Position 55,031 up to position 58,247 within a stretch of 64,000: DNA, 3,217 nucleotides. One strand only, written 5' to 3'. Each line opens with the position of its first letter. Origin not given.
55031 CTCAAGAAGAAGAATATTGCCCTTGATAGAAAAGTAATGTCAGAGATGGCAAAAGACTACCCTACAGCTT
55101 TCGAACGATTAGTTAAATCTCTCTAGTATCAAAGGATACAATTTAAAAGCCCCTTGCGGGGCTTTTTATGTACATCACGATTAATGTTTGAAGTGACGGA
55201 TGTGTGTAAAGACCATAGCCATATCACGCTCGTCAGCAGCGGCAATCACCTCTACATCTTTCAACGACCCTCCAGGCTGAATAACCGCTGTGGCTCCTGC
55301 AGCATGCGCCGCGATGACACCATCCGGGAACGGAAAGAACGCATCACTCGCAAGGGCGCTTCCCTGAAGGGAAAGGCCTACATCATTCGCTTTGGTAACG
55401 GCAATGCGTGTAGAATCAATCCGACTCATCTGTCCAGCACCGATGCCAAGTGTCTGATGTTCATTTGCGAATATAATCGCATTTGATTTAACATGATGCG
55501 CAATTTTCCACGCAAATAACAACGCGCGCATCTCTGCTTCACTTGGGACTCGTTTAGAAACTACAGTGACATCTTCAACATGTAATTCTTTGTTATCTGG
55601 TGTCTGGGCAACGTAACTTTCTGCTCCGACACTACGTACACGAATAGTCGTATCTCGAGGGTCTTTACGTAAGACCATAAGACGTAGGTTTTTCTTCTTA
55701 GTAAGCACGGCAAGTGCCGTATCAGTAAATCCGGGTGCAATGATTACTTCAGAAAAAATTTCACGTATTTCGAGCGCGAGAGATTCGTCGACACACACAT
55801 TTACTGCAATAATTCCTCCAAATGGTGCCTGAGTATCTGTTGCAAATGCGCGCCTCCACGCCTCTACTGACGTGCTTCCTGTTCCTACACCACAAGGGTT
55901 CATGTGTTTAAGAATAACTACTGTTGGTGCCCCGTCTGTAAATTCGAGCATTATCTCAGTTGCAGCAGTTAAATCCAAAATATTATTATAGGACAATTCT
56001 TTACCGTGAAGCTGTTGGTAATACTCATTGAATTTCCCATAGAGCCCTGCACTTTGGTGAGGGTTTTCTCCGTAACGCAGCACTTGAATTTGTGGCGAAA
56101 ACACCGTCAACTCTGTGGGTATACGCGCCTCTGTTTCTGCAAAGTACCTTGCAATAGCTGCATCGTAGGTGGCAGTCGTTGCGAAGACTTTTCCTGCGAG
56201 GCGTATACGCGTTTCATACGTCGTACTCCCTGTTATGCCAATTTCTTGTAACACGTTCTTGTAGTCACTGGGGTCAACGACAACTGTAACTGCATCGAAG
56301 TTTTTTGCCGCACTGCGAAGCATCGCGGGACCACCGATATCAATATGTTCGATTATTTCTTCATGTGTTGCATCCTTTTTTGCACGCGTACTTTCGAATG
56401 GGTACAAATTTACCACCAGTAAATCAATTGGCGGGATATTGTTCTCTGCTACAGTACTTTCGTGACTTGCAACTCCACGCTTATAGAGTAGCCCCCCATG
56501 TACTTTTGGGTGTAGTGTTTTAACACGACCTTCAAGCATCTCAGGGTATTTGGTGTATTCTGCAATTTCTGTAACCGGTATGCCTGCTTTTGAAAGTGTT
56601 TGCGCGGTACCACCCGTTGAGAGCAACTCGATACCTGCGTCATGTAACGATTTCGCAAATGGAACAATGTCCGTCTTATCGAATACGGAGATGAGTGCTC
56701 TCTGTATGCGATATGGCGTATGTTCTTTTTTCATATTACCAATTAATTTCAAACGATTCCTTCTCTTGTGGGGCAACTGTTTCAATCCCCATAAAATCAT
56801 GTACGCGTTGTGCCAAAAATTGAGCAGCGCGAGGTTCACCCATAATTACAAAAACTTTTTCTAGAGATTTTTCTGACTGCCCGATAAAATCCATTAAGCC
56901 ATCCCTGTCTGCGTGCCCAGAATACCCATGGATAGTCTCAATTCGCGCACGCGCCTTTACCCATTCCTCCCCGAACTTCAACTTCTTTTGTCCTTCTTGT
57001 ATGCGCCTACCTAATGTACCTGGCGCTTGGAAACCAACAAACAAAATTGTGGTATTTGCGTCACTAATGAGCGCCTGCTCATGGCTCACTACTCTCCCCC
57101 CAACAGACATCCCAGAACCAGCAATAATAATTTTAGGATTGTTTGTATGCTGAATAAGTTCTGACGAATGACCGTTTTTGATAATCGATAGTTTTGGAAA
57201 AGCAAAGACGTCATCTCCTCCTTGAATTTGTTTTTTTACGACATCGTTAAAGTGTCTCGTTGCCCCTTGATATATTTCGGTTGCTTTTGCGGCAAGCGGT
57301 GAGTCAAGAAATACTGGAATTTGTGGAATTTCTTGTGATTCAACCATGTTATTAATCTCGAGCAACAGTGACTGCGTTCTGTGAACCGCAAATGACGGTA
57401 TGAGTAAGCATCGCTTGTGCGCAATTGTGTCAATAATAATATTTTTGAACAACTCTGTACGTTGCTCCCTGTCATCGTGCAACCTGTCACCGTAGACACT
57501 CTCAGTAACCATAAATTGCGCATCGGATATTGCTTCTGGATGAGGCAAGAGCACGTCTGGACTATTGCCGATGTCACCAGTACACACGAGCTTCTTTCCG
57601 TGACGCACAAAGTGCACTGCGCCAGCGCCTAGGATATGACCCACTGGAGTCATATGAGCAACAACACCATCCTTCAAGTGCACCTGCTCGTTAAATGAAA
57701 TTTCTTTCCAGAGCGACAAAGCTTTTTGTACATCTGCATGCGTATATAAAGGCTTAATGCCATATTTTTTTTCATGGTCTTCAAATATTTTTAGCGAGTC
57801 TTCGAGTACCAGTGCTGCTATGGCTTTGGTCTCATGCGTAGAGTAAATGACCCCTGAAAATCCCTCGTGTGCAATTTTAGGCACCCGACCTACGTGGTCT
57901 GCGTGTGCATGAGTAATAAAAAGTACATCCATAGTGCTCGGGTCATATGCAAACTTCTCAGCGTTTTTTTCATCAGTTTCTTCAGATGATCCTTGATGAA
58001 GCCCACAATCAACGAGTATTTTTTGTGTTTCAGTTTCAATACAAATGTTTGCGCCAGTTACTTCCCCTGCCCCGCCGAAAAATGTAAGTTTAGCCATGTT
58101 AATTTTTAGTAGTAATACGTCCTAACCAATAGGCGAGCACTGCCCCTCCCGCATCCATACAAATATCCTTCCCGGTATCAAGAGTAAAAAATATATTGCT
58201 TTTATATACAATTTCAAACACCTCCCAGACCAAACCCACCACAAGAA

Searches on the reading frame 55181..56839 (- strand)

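Call 56: search_protein_families(library=pfam, proteins=[window:55181-56839:-], max_evalue=0.001)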
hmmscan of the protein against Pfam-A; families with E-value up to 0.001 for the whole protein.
window:55181-56839:- (552 aa): 2 families
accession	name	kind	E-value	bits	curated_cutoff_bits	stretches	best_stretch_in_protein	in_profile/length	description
PF01808.24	AICARFT_IMPCHas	-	5e-111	371.5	25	1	177-483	1-311/311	AICARFT/IMPCHase bienzyme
PF02142.27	MGS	-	3.3e-23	82.1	24.1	1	57-171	1-93/94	MGS-like domain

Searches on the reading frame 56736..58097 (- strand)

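Call 56: search_protein_families(library=pfam, proteins=[window:56736-58097:-], max_evalue=0.001)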
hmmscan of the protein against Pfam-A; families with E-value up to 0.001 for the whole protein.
window:56736-58097:- (453 aa): 5 families
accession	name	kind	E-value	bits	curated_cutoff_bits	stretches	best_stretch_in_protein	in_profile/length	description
PF10996.14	Beta-Casp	-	9.6e-32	110.5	27.7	1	241-366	1-120/120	Beta-Casp domain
PF07521.17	RMMBL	-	3.4e-15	56.2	21.6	1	380-443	2-63/63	Zn-dependent metallo-hydrolase RNA specificity domain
PF00753.33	Lactamase_B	-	1.3e-12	48.5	22.7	1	20-187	11-161/196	Metallo-beta-lactamase superfamily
PF16661.11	Lactamase_B_6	-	5.9e-09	36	27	1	20-184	2-170/193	Metallo-beta-lactamase superfamily domain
PF12706.13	Lactamase_B_2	-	4.2e-05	23.7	27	1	26-182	2-149/200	Beta-lactamase superfamily domain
